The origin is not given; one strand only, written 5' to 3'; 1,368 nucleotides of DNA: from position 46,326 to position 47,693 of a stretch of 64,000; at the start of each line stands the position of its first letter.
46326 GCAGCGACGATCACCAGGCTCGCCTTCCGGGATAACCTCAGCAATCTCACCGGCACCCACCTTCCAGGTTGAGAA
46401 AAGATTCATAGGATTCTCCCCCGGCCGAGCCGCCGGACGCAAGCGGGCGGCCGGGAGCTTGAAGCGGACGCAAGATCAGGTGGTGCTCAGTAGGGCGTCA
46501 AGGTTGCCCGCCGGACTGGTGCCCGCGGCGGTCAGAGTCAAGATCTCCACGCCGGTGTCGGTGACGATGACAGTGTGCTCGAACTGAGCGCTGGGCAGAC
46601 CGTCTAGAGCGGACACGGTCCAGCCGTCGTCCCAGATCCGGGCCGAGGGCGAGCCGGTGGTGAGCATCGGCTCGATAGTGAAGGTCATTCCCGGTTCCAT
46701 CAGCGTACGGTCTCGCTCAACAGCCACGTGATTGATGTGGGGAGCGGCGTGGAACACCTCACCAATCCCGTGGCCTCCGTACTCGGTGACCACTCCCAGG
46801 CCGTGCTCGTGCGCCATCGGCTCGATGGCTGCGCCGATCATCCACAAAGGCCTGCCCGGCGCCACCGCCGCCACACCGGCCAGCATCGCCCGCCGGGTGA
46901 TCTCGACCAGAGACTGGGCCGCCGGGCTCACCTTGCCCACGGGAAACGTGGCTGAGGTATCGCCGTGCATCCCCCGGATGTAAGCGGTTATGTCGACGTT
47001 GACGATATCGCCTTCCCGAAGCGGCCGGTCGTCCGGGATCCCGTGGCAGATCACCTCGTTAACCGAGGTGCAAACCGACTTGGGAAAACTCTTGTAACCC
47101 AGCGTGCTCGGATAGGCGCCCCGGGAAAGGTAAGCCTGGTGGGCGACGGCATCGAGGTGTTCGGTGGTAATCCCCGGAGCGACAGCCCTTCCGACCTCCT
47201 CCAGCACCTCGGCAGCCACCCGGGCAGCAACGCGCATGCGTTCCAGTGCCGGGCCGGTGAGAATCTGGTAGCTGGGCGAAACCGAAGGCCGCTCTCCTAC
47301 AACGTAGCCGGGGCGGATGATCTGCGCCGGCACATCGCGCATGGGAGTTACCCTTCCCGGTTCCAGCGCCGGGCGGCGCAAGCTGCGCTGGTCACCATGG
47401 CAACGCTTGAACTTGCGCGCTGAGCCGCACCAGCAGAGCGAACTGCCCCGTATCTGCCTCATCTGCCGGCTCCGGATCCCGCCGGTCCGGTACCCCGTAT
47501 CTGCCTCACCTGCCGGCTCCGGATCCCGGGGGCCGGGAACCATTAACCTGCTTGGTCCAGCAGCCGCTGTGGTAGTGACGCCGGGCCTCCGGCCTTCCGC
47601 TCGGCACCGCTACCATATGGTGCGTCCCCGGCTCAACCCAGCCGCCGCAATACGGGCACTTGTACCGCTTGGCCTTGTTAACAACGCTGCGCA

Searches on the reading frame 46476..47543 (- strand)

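Call 47: search_protein_families(library=ncbifam, proteins=[window:46476-47543:-], max_evalue=1e-8)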
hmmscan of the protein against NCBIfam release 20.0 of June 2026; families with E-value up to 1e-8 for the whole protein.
window:46476-47543:- (355 aa): 8 families
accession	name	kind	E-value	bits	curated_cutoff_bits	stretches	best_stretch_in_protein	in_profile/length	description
TIGR00500.1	met_pdase_I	equivalog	6.8e-82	274.7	171.35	1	99-337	8-246/247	type I methionyl aminopeptidase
NF008970.0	PRK12318.1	equivalog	5.6e-71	239.2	267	1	98-337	47-288/291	methionyl aminopeptidase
NF009533.0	PRK12897.1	equivalog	1.7e-46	158.6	488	1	99-336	9-246/248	type I methionyl aminopeptidase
NF005583.0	PRK07281.1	equivalog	1.7e-29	103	445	1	189-337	130-279/286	methionyl aminopeptidase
TIGR00501.1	met_pdase_II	equivalog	1.2e-20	74.3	222.65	1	106-298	11-195/295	type II methionyl aminopeptidase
NF008131.0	PRK10879.1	equivalog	8.5e-14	51.2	465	1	80-352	159-432/438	Xaa-Pro aminopeptidase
NF040821.1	dipep_PepQ_Arch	equivalog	2.7e-12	46.4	630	1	157-294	180-314/346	Xaa-Pro dipeptidase PepQ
NF007310.0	PRK09795.1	equivalog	5.7e-12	45.1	393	1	92-294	125-324/361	aminopeptidase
